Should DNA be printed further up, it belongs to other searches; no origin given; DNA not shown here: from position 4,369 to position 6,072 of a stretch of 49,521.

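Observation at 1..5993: Operon of six signal-peptide proteins led by a secreted GH24 muramidase: candidate uncharacterised envelope/surface system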

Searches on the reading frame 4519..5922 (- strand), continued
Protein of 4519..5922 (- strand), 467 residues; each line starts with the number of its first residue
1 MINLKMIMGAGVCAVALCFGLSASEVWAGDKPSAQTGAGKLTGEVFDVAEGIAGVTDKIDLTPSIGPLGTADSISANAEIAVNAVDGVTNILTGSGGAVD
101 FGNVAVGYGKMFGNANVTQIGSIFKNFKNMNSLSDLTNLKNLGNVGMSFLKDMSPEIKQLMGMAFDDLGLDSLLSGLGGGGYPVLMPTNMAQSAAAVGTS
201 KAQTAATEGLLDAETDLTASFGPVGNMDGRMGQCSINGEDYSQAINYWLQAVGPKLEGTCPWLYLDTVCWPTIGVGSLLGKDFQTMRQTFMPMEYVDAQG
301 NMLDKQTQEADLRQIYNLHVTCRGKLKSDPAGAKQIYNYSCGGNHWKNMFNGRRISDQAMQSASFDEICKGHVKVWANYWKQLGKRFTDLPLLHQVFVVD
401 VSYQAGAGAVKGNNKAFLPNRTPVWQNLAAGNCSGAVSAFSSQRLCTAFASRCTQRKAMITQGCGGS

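Call 96: find_homologous_proteins(query=L079:18-2318:+, max_evalue=1e-20)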
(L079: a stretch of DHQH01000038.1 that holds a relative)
Query L079:18-2318:+ (766 aa): 734 proteins with E <= 1e-20 among 8000 candidates; the best 120 are listed.
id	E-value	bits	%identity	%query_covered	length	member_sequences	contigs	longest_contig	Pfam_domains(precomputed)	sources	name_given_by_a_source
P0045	0.0e+0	1605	88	100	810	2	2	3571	PF27097.1,PF03135.20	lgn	-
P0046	0.0e+0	1280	69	100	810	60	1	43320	PF27097.1,PF03135.20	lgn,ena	-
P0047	0.0e+0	1279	70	100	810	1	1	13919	PF19044.7,PF03135.20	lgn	-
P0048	0.0e+0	1279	69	100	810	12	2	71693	PF27097.1,PF03135.20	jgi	-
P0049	0.0e+0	1279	70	100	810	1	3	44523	PF19044.7,PF03135.20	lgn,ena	-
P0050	0.0e+0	1279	70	100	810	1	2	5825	PF19044.7,PF03135.20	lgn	-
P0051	0.0e+0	1279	70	100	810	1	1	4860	PF27097.1,PF03135.20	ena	-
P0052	0.0e+0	1279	70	100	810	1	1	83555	PF19044.7,PF03135.20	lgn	-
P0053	0.0e+0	1279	70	100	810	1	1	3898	PF19044.7,PF03135.20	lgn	-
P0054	0.0e+0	1279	70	100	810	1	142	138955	PF19044.7,PF03135.20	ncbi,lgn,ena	-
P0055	0.0e+0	1279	70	100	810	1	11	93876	PF19044.7,PF03135.20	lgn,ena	-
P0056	0.0e+0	1278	70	100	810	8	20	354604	PF19044.7,PF27097.1,PF03135.20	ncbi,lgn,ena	-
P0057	0.0e+0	1278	69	100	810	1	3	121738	PF03135.20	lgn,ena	-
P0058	0.0e+0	1278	70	100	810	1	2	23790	PF19044.7,PF03135.20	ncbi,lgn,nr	ncbi:MAG: hypothetical protein Q4F75_03705 [Pseudomonadota bacterium]|nr:hypothetical protein [Pseud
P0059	0.0e+0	1278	69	100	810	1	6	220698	PF03135.20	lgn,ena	-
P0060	0.0e+0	1278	70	100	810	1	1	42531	PF03135.20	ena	-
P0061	0.0e+0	1278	70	100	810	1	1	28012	PF19044.7,PF03135.20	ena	-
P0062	0.0e+0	1278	70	100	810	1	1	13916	PF19044.7,PF03135.20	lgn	-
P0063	0.0e+0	1277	69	100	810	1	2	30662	PF03135.20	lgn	-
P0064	0.0e+0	1277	70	100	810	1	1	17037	PF19044.7,PF03135.20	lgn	-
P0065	0.0e+0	1277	70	100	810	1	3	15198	PF19044.7,PF03135.20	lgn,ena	-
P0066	0.0e+0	1277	70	100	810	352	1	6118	PF03135.20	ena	-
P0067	0.0e+0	1277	69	100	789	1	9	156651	PF03135.20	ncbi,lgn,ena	-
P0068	0.0e+0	1277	69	100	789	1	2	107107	PF03135.20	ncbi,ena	-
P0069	0.0e+0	1277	69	100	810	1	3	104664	PF03135.20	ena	-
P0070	0.0e+0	1277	69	100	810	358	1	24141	PF27097.1,PF03135.20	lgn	-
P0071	0.0e+0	1277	70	100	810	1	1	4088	PF03135.20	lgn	-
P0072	0.0e+0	1277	69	100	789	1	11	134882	PF03135.20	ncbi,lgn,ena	-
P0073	0.0e+0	1277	69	100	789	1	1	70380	PF03135.20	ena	-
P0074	0.0e+0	1277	69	100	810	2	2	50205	PF03135.20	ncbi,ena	-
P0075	0.0e+0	1277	69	100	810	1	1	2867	PF03135.20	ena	-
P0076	0.0e+0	1277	69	100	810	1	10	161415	PF03135.20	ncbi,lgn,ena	-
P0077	0.0e+0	1277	69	100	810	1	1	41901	PF03135.20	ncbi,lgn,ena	-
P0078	0.0e+0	1277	69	100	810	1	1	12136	PF03135.20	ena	-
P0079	0.0e+0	1276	70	100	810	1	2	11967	PF03135.20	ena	-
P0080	0.0e+0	1276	70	100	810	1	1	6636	PF19044.7,PF03135.20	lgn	-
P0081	0.0e+0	1276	70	100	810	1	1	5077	PF19044.7,PF03135.20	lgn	-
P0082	0.0e+0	1276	70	100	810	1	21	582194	PF19044.7,PF27097.1,PF03135.20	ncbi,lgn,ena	-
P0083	0.0e+0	1276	70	100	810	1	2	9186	PF03135.20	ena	-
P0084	0.0e+0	1275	70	100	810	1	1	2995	PF19044.7,PF03135.20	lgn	-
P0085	0.0e+0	1275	69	100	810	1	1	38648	PF03135.20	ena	-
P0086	0.0e+0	1275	70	100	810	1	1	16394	PF19044.7,PF03135.20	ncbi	-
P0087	0.0e+0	1274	69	100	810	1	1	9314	PF03135.20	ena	-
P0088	0.0e+0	1273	69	100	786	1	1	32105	PF27097.1,PF03135.20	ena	-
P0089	0.0e+0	1273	69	100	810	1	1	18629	PF03135.20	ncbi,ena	-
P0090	0.0e+0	1272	70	100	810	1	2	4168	PF19044.7,PF27097.1,PF03135.20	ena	-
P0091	0.0e+0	1271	69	100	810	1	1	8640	PF19044.7,PF03135.20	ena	-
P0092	0.0e+0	1271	69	100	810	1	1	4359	PF19044.7,PF03135.20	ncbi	-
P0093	0.0e+0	1271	69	100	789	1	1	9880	PF03135.20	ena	-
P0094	0.0e+0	1271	69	100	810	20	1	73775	PF27097.1,PF03135.20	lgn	-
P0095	0.0e+0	1270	69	100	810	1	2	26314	PF03135.20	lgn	-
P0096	0.0e+0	1270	70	100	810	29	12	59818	PF27097.1,PF03135.20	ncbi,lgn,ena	-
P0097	0.0e+0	1268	69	100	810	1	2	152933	PF27097.1,PF03135.20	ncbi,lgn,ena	-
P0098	0.0e+0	1267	70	100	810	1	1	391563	PF19044.7,PF27097.1,PF03135.20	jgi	jgi:type IV secretion system protein VirB4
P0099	0.0e+0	1267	70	100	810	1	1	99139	PF19044.7,PF27097.1,PF03135.20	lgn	-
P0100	0.0e+0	1266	68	100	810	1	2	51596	PF19044.7,PF03135.20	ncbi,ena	-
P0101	0.0e+0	1265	69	100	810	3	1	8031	PF19044.7,PF03135.20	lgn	-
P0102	0.0e+0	1265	70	100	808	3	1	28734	PF27097.1,PF03135.20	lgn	-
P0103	0.0e+0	1265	69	100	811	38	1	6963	PF19044.7,PF27097.1,PF03135.20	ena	-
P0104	0.0e+0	1264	68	100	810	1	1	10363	PF27097.1,PF03135.20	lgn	-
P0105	0.0e+0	1264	69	100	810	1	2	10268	PF27097.1,PF03135.20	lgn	-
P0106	0.0e+0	1264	69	100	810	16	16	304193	PF19044.7,PF27097.1,PF03135.20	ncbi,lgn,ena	-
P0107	0.0e+0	1264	69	100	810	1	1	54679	PF19044.7,PF03135.20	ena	-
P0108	0.0e+0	1264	69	100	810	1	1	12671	PF03135.20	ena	-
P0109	0.0e+0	1263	69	100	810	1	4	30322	PF19044.7,PF03135.20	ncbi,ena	-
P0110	0.0e+0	1263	69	100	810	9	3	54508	PF19044.7,PF03135.20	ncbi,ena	-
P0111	0.0e+0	1263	69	100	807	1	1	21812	PF27097.1,PF03135.20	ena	-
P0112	0.0e+0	1262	69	100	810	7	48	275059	PF03135.20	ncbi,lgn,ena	-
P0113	0.0e+0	1262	69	100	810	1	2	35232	PF03135.20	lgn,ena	-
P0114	0.0e+0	1262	69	100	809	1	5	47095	PF19044.7,PF27097.1,PF03135.20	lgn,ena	-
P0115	0.0e+0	1262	69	100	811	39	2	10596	PF27097.1,PF03135.20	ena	-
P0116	0.0e+0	1262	69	100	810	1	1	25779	PF19044.7,PF27097.1,PF03135.20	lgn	-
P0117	0.0e+0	1261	69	100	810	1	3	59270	PF19044.7,PF03135.20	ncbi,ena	-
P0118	0.0e+0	1261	69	100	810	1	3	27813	PF19044.7,PF03135.20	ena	-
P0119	0.0e+0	1261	69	100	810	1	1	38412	PF27097.1,PF03135.20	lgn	-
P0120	0.0e+0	1261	69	100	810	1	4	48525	PF19044.7,PF27097.1,PF03135.20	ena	-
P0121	0.0e+0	1261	69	100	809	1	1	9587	PF27097.1,PF03135.20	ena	-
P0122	0.0e+0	1261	69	100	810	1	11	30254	PF19044.7,PF03135.20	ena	-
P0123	0.0e+0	1261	69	100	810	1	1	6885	PF19044.7,PF03135.20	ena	-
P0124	0.0e+0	1260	69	100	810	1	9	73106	PF27097.1,PF03135.20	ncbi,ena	-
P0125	0.0e+0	1260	69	100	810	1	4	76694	PF19044.7,PF27097.1,PF03135.20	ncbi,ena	-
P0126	0.0e+0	1260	69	100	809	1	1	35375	PF19044.7,PF27097.1,PF03135.20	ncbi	-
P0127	0.0e+0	1260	68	100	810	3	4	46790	PF19044.7,PF27097.1,PF03135.20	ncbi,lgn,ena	-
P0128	0.0e+0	1260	68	100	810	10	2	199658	PF27097.1,PF03135.20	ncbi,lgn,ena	-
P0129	0.0e+0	1259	68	100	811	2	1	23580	PF27097.1,PF03135.20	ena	-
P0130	0.0e+0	1259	67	100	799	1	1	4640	PF19044.7,PF03135.20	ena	-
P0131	0.0e+0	1259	69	100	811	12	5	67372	PF27097.1,PF03135.20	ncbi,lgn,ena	-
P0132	0.0e+0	1258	68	100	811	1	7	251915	PF19044.7,PF27097.1,PF03135.20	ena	-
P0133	0.0e+0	1258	68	100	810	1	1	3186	PF27097.1,PF03135.20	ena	-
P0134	0.0e+0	1257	69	100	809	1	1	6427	PF19044.7,PF27097.1,PF03135.20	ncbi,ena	-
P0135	0.0e+0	1257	69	100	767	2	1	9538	PF19044.7,PF03135.20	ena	-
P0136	0.0e+0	1257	69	100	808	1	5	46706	PF19044.7,PF27097.1,PF03135.20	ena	-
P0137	0.0e+0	1257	69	100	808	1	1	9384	PF19044.7,PF27097.1,PF03135.20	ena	-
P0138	0.0e+0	1257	69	100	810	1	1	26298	PF19044.7,PF27097.1,PF03135.20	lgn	-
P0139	0.0e+0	1257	69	100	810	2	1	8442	PF27097.1,PF03135.20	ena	-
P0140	0.0e+0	1256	69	100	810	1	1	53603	PF19044.7,PF27097.1,PF03135.20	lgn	-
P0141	0.0e+0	1256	69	100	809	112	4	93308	PF27097.1,PF03135.20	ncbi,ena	-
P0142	0.0e+0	1256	68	100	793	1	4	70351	PF19044.7,PF27097.1,PF03135.20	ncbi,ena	-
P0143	0.0e+0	1254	69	100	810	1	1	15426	PF19044.7,PF27097.1,PF03135.20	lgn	-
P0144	0.0e+0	1254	68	100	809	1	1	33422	PF19044.7,PF27097.1,PF03135.20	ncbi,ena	-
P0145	0.0e+0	1254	69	100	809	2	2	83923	PF03135.20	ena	-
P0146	0.0e+0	1252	68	100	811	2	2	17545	PF19044.7,PF03135.20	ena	-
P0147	0.0e+0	1252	68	100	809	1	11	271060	PF19044.7,PF27097.1,PF03135.20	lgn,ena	-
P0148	0.0e+0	1252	68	100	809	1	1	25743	PF19044.7,PF27097.1,PF03135.20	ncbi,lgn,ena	-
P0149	0.0e+0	1251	68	100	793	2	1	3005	PF19044.7,PF03135.20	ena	-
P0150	0.0e+0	1251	68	100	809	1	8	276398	PF19044.7,PF27097.1,PF03135.20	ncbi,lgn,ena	-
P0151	0.0e+0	1250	68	100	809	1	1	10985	PF19044.7,PF27097.1,PF03135.20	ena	-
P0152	0.0e+0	1249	68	100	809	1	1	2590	PF19044.7,PF27097.1,PF03135.20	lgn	-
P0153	0.0e+0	1249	68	100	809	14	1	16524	PF19044.7,PF27097.1,PF03135.20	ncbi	-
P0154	0.0e+0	1249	68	100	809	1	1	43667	PF19044.7,PF27097.1,PF03135.20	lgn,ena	-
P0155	0.0e+0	1249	69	100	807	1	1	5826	PF19044.7,PF27097.1,PF03135.20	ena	-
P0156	0.0e+0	1248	68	100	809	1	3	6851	PF19044.7,PF27097.1,PF03135.20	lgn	-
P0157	0.0e+0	1248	69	100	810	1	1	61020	PF19044.7,PF27097.1,PF03135.20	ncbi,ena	-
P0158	0.0e+0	1248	69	100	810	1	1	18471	PF19044.7,PF27097.1,PF03135.20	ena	-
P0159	0.0e+0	1248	68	100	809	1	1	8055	PF19044.7,PF27097.1,PF03135.20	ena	-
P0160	0.0e+0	1247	68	100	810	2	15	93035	PF19044.7,PF27097.1,PF03135.20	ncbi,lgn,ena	-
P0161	0.0e+0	1247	68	100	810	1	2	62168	PF19044.7,PF27097.1,PF03135.20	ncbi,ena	-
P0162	0.0e+0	1246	68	100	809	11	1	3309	PF27097.1,PF03135.20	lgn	-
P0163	0.0e+0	1245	68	100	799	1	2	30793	PF27097.1,PF03135.20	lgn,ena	-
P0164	0.0e+0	1245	68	100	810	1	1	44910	PF27097.1,PF03135.20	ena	-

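Call 97: find_encoding_contigs(protein=P0082, flank=10000, max_places=2)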
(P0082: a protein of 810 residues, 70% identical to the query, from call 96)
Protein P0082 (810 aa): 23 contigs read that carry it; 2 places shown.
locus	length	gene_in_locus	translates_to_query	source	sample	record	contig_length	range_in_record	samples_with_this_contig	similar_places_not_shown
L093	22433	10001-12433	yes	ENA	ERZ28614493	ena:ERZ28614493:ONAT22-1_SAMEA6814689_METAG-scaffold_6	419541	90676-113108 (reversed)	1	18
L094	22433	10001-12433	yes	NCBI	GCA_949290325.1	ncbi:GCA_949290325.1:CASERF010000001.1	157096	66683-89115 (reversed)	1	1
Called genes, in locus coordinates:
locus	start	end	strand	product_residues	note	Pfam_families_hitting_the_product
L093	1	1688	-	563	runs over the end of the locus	PF00437:T2SSE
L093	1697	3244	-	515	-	-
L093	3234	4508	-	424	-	PF06864:PAP_PilO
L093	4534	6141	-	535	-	PF00263:Secretin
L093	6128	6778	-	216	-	PF10671:TcpQ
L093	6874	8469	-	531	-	-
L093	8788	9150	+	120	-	PF04956:TrbC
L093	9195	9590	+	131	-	PF04956:TrbC (weak)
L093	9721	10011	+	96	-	-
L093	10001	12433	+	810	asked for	PF27097:VirB4_TrbE_N (faint), PF03135:CagE_TrbE_VirB, PF19044:P-loop_TraG (faint)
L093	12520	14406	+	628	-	-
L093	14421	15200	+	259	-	-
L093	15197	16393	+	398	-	-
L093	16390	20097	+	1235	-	-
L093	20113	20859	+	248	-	PF04335:VirB8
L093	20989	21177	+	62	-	-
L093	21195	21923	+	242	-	PF04335:VirB8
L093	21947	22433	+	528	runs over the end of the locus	PF03524:CagX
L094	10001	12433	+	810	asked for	PF27097:VirB4_TrbE_N (faint), PF03135:CagE_TrbE_VirB, PF19044:P-loop_TraG (faint)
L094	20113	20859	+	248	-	PF04335:VirB8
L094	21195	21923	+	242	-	PF04335:VirB8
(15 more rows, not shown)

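Call 98: find_encoding_contigs(protein=P0054, flank=10000, max_places=2)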
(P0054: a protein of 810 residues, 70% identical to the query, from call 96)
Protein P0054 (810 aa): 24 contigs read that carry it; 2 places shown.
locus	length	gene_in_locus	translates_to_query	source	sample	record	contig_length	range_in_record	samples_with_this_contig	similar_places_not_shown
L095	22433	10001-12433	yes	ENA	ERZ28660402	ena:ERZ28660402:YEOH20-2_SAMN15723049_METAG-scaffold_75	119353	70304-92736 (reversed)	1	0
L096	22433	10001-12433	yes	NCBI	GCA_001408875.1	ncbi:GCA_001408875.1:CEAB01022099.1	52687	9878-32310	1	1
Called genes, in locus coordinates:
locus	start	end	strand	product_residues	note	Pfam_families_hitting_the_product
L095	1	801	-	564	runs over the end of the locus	PF00437:T2SSE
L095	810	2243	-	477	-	-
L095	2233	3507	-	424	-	PF06864:PAP_PilO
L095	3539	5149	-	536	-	PF00263:Secretin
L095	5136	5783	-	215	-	PF10671:TcpQ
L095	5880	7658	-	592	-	-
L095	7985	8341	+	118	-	PF04956:TrbC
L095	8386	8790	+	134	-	PF04956:TrbC (weak)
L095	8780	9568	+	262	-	-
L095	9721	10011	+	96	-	-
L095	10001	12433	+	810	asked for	PF03135:CagE_TrbE_VirB, PF19044:P-loop_TraG (faint)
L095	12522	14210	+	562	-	PF28019:HmpF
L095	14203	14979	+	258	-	-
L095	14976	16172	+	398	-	PF10506:USHBP1_PDZ-bd (weak)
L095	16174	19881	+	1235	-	-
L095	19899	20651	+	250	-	PF04335:VirB8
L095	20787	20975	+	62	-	-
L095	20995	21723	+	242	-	PF04335:VirB8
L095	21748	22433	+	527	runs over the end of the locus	PF03524:CagX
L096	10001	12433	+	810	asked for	PF03135:CagE_TrbE_VirB, PF19044:P-loop_TraG (faint)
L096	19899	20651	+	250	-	PF04335:VirB8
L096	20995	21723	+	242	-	PF04335:VirB8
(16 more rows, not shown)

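Call 99: search_protein_families(library=pfam, proteins=[L095:8780-9568:+, L093:9721-10011:+, L093:12520-14406:+, L093:14421-15200:+, L093:15197-16393:+, L093:16390-20097:+, L093:20989-21177:+, L093:6874-8469:-], max_evalue=0.05)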
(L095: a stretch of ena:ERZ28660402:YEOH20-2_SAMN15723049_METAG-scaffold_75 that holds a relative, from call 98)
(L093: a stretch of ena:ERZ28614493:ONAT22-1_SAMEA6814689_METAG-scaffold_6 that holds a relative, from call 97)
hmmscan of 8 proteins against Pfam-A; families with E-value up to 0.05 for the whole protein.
L095:8780-9568:+ (262 aa): 3 families
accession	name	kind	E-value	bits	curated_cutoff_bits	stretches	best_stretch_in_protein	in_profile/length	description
PF07010.17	Endomucin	-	0.0032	17.8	26.6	1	19-169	6-159/260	Endomucin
PF04956.18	TrbC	-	0.0066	17.1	27.9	1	183-234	38-90/98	TrbC/VIRB2 pilin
PF07332.16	Phage_holin_3_6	-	0.0078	16.7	28.4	1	198-255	46-102/116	Putative Actinobacterial Holin-X, holin superfamily III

L093:9721-10011:+ (96 aa): 0 families

L093:12520-14406:+ (628 aa): 1 family
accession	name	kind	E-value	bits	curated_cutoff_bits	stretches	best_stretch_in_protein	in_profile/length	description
PF06785.16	UPF0242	-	0.00027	21.5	33.5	1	78-185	81-181/194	Uncharacterised protein family (UPF0242) N-terminus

L093:14421-15200:+ (259 aa): 0 families

L093:15197-16393:+ (398 aa): 1 family
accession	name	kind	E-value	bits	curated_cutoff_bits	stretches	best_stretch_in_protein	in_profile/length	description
PF24599.1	DUF7621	-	0.012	16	27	0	309-345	26-62/79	Family of unknown function (DUF7621)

L093:16390-20097:+ (1235 aa): 0 families

L093:20989-21177:+ (62 aa): 0 families

L093:6874-8469:- (531 aa): 1 family
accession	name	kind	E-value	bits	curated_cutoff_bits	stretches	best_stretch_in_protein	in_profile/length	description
PF20098.4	DUF6488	-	0.02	15.3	27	1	181-247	10-79/110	Family of unknown function (DUF6488)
